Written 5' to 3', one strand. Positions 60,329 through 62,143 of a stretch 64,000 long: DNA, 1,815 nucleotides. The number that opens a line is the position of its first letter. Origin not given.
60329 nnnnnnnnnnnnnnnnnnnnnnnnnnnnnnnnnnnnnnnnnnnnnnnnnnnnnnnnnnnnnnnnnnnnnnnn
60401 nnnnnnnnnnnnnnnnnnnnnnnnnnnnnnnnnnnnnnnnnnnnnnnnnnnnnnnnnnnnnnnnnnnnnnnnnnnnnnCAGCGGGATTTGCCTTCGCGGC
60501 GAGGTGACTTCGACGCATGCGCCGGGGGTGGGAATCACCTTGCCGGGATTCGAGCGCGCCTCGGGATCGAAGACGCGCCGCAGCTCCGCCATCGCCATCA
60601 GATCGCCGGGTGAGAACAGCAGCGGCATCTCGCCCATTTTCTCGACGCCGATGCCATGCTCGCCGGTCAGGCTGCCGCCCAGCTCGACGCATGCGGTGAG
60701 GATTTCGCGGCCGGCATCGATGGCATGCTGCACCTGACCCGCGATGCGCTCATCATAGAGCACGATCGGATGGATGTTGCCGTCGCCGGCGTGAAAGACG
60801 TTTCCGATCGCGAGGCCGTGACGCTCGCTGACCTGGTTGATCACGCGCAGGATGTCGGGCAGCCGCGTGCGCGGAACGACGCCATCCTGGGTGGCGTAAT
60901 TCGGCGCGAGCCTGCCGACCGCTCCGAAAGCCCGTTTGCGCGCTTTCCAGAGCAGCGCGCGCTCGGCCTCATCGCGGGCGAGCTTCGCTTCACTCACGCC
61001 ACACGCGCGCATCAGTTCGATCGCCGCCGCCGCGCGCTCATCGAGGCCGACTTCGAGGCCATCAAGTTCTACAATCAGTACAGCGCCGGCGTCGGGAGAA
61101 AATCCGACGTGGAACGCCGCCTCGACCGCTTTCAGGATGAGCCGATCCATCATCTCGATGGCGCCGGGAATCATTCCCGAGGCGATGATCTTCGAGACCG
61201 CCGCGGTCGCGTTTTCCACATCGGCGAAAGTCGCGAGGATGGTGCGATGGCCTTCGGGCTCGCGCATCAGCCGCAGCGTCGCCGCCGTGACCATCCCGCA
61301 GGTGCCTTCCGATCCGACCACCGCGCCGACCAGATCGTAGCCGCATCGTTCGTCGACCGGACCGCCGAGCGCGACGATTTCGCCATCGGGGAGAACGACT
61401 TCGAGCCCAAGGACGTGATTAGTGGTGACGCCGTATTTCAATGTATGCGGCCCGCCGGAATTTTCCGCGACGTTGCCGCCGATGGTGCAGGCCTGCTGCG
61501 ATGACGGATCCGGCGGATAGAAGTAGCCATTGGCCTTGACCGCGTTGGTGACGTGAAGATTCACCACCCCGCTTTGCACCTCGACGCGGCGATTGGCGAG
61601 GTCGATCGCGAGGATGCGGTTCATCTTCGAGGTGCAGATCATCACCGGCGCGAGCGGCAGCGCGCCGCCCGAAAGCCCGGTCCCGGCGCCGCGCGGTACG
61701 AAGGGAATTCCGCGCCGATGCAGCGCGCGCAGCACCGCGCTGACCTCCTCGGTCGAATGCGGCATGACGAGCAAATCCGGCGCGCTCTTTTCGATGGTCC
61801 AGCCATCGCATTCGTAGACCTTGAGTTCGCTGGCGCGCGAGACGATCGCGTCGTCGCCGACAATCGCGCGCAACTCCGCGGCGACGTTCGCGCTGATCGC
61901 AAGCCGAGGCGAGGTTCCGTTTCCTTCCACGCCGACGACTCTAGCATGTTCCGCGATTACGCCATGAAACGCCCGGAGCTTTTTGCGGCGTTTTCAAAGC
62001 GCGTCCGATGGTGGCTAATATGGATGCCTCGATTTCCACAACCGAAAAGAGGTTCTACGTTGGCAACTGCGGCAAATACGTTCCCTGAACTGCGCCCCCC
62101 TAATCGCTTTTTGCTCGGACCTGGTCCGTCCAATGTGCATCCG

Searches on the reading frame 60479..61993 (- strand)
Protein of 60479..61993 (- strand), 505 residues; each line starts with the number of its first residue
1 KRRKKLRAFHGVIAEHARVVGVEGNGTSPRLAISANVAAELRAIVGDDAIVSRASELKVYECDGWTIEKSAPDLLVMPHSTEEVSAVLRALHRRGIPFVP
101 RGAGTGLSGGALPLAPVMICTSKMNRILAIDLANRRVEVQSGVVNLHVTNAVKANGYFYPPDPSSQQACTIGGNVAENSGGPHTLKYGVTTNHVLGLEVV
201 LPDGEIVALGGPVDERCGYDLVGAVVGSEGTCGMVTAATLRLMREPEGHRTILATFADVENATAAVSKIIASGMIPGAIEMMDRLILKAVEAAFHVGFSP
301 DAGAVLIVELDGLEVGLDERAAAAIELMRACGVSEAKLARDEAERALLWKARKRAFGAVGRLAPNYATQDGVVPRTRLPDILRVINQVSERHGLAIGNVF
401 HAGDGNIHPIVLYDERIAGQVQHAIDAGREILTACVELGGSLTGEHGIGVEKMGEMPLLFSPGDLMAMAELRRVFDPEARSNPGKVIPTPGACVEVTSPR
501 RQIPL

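Call 23: search_protein_families(library=pfam, proteins=[window:60479-61993:-], max_evalue=0.00001)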
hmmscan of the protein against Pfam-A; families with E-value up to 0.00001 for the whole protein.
window:60479-61993:- (505 aa): 2 families
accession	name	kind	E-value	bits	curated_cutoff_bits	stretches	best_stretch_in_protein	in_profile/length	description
PF02913.24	FAD-oxidase_C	-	2.7e-60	204.6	21.2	1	246-486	2-248/248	FAD linked oxidases, C-terminal domain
PF01565.28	FAD_binding_4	-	2.2e-40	138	26.4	1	72-209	1-138/139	FAD binding domain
